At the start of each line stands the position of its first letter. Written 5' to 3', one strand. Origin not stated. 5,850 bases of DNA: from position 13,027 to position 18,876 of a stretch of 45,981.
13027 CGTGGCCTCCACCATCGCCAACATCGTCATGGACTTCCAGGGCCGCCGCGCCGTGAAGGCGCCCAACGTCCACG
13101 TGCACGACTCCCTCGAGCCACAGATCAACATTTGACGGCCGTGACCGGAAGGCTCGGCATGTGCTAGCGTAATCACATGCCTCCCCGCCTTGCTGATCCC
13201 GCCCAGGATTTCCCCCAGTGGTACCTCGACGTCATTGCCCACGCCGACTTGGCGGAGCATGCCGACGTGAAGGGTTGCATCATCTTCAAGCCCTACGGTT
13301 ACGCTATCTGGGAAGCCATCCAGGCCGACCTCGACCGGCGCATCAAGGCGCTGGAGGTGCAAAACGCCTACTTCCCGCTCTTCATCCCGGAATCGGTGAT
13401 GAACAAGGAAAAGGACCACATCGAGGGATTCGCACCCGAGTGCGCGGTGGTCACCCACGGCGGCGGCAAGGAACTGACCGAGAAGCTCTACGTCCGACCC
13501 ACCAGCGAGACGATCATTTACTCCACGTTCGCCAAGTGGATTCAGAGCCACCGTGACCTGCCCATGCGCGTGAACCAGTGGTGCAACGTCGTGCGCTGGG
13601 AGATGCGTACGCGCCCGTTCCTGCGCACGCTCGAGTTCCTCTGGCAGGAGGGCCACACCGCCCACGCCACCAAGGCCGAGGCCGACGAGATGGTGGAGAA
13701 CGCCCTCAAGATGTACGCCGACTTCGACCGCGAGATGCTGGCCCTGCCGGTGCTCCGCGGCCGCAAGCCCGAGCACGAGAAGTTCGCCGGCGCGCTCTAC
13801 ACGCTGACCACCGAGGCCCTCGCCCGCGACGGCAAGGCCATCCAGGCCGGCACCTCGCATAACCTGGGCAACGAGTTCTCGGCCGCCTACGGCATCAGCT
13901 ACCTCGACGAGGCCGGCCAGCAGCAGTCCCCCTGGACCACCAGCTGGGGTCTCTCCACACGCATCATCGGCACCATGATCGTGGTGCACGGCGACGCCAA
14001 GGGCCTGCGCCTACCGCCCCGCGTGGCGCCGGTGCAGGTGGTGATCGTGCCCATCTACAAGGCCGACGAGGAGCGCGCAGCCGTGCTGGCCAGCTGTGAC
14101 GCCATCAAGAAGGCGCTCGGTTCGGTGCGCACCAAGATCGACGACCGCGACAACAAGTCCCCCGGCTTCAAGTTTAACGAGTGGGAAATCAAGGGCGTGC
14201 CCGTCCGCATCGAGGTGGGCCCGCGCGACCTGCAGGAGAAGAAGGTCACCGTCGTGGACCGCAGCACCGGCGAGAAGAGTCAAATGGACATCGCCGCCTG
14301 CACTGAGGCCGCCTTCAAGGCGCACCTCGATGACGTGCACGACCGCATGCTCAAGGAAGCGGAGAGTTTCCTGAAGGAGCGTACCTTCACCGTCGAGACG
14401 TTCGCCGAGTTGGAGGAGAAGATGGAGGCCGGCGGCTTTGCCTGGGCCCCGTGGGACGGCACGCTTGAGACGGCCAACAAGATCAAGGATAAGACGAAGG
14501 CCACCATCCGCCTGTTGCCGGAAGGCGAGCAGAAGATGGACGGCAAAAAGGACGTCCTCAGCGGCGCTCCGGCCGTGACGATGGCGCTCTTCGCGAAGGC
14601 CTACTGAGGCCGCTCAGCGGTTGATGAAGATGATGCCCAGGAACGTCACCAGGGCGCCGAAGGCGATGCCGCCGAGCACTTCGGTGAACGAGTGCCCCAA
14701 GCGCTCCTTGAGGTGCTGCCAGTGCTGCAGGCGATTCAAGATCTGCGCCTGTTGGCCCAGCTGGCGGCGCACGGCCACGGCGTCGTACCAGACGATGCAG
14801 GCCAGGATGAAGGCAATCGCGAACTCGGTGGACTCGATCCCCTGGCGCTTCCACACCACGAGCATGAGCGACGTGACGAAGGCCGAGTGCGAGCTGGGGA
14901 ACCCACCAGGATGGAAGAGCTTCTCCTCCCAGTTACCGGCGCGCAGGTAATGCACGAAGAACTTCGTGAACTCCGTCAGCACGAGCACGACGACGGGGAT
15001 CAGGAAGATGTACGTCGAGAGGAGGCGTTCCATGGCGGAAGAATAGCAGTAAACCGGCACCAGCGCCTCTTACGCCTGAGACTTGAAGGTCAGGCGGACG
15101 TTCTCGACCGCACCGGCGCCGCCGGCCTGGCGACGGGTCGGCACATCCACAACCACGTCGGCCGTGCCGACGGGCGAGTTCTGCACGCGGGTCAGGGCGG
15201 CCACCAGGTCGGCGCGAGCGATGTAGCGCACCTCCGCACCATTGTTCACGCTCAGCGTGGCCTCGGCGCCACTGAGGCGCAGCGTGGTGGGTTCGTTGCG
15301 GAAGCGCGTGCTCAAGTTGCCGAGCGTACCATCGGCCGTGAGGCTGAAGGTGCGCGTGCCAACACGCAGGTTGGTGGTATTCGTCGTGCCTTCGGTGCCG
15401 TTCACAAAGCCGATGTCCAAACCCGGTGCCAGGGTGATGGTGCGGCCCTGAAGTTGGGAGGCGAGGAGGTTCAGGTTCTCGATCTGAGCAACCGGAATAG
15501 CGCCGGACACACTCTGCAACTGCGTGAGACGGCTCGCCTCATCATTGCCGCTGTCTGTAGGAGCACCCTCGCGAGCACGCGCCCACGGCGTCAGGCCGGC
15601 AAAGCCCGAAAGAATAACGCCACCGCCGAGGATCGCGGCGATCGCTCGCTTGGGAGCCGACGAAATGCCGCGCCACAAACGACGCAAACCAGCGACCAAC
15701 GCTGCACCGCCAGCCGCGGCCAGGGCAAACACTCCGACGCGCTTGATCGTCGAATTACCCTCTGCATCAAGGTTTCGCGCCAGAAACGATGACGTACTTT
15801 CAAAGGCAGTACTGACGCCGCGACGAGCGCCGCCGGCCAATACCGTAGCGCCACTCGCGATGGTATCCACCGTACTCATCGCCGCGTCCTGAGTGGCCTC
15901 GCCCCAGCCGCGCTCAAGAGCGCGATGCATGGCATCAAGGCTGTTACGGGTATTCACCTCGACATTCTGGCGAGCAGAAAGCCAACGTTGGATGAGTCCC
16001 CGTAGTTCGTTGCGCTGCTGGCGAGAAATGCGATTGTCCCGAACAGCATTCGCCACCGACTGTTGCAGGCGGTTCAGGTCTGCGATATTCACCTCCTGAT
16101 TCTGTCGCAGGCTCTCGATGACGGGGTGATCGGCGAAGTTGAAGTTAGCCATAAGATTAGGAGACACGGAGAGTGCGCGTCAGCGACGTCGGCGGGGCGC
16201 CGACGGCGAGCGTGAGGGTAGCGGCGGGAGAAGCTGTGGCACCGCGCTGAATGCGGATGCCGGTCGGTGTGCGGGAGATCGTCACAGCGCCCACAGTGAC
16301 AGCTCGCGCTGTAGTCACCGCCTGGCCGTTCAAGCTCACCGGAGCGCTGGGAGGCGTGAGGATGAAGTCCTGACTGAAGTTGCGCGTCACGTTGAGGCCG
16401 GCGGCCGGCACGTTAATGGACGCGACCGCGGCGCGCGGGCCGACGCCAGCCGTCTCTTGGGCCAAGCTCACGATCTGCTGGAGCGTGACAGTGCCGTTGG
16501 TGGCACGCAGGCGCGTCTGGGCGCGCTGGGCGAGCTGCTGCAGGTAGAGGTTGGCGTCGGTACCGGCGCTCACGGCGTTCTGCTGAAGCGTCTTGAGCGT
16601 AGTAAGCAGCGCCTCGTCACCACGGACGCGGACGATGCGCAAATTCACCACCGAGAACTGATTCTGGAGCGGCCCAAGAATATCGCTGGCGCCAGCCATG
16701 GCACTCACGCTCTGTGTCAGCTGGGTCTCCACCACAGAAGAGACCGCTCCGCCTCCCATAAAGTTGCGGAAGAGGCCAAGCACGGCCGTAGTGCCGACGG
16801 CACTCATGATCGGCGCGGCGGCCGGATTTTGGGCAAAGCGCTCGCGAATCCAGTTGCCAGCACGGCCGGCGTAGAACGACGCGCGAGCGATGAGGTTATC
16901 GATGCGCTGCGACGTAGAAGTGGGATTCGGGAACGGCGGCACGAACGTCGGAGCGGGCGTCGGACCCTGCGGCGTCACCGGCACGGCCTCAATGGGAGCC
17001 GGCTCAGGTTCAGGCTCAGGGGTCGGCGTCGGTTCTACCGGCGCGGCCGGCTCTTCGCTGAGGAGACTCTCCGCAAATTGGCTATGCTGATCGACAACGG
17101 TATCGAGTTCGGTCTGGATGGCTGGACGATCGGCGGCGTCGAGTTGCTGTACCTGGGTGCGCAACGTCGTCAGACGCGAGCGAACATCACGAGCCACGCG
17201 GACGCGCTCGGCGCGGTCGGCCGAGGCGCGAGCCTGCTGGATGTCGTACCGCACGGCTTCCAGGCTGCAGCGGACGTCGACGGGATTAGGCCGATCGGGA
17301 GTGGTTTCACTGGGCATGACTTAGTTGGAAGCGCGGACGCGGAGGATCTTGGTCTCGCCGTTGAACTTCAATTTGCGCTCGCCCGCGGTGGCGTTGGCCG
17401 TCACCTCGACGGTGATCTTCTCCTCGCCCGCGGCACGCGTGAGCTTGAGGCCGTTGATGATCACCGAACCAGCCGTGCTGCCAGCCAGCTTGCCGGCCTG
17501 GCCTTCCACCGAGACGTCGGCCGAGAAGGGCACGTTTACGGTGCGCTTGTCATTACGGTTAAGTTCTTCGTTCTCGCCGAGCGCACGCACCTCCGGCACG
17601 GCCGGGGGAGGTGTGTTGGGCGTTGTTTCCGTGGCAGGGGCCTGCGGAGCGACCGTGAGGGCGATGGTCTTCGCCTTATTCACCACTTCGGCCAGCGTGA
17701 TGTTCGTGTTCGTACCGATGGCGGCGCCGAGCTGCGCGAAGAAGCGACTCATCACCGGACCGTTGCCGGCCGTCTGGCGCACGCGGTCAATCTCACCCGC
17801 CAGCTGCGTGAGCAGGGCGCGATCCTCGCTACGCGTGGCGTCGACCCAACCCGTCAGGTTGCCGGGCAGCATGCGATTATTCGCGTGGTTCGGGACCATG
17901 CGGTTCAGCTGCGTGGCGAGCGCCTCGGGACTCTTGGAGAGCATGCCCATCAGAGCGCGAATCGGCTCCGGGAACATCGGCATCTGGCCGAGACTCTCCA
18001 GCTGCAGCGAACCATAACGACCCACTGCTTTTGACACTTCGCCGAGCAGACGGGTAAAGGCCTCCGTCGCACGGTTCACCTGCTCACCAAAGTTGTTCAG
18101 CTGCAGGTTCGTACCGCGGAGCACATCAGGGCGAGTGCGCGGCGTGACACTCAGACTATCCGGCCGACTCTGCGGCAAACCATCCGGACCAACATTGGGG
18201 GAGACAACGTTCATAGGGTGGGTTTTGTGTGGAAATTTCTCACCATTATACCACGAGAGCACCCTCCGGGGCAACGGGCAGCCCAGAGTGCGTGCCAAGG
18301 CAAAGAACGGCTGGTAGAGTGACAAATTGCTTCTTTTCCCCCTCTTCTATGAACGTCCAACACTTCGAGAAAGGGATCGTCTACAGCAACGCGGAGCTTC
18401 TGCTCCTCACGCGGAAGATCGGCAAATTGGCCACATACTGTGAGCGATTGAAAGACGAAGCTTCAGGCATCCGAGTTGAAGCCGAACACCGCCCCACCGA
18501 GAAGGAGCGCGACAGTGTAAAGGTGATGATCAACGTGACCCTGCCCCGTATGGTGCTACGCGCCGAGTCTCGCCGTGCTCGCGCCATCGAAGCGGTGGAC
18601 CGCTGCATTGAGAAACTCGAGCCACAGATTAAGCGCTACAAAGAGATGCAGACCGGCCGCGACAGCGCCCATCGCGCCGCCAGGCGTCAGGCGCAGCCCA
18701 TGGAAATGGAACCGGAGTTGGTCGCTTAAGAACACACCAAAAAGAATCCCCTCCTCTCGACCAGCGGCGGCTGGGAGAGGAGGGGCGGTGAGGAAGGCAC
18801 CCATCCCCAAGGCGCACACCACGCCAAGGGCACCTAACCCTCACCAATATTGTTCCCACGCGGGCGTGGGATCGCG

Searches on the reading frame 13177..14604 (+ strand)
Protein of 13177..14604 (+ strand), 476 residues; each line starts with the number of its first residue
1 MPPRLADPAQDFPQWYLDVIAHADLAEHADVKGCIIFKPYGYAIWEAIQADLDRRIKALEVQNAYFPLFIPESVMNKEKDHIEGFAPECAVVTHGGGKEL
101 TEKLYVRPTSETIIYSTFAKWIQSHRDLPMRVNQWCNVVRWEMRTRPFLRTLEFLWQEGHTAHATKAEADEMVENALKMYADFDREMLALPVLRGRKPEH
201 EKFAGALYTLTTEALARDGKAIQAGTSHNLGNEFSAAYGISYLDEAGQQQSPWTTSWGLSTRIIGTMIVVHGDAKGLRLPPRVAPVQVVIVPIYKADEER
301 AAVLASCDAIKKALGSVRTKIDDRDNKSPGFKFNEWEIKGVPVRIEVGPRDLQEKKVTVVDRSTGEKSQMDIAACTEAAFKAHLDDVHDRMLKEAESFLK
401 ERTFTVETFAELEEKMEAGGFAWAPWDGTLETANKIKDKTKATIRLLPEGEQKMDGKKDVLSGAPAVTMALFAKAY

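Call 51: search_protein_families(library=pfam, proteins=[window:13177-14604:+], max_evalue=0.001)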
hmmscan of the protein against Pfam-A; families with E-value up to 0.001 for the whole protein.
window:13177-14604:+ (476 aa): 3 families
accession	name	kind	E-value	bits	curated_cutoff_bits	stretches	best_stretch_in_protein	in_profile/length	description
PF00587.30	tRNA-synt_2b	-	2.9e-21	76.8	29.3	1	99-268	6-176/179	tRNA synthetase class II core domain (G, H, P, S and T)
PF03129.25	HGTP_anticodon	-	2.8e-17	63.1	21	1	287-374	1-86/94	Anticodon binding domain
PF09180.16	ProRS-C_1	-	4.7e-15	55.9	31.5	1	410-476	2-71/71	Prolyl-tRNA synthetase, C-terminal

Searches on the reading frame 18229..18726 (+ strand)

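Call 55: search_protein_families(library=pfam, proteins=[window:18229-18726:+], max_evalue=0.00001)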
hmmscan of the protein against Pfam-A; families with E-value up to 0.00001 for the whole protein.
window:18229-18726:+ (166 aa): 1 family
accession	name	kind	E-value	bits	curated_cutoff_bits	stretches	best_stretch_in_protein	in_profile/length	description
PF02482.25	Ribosomal_S30AE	-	2.2e-08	35.2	23.7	1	61-140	19-86/88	Sigma 54 modulation protein / S30EA ribosomal protein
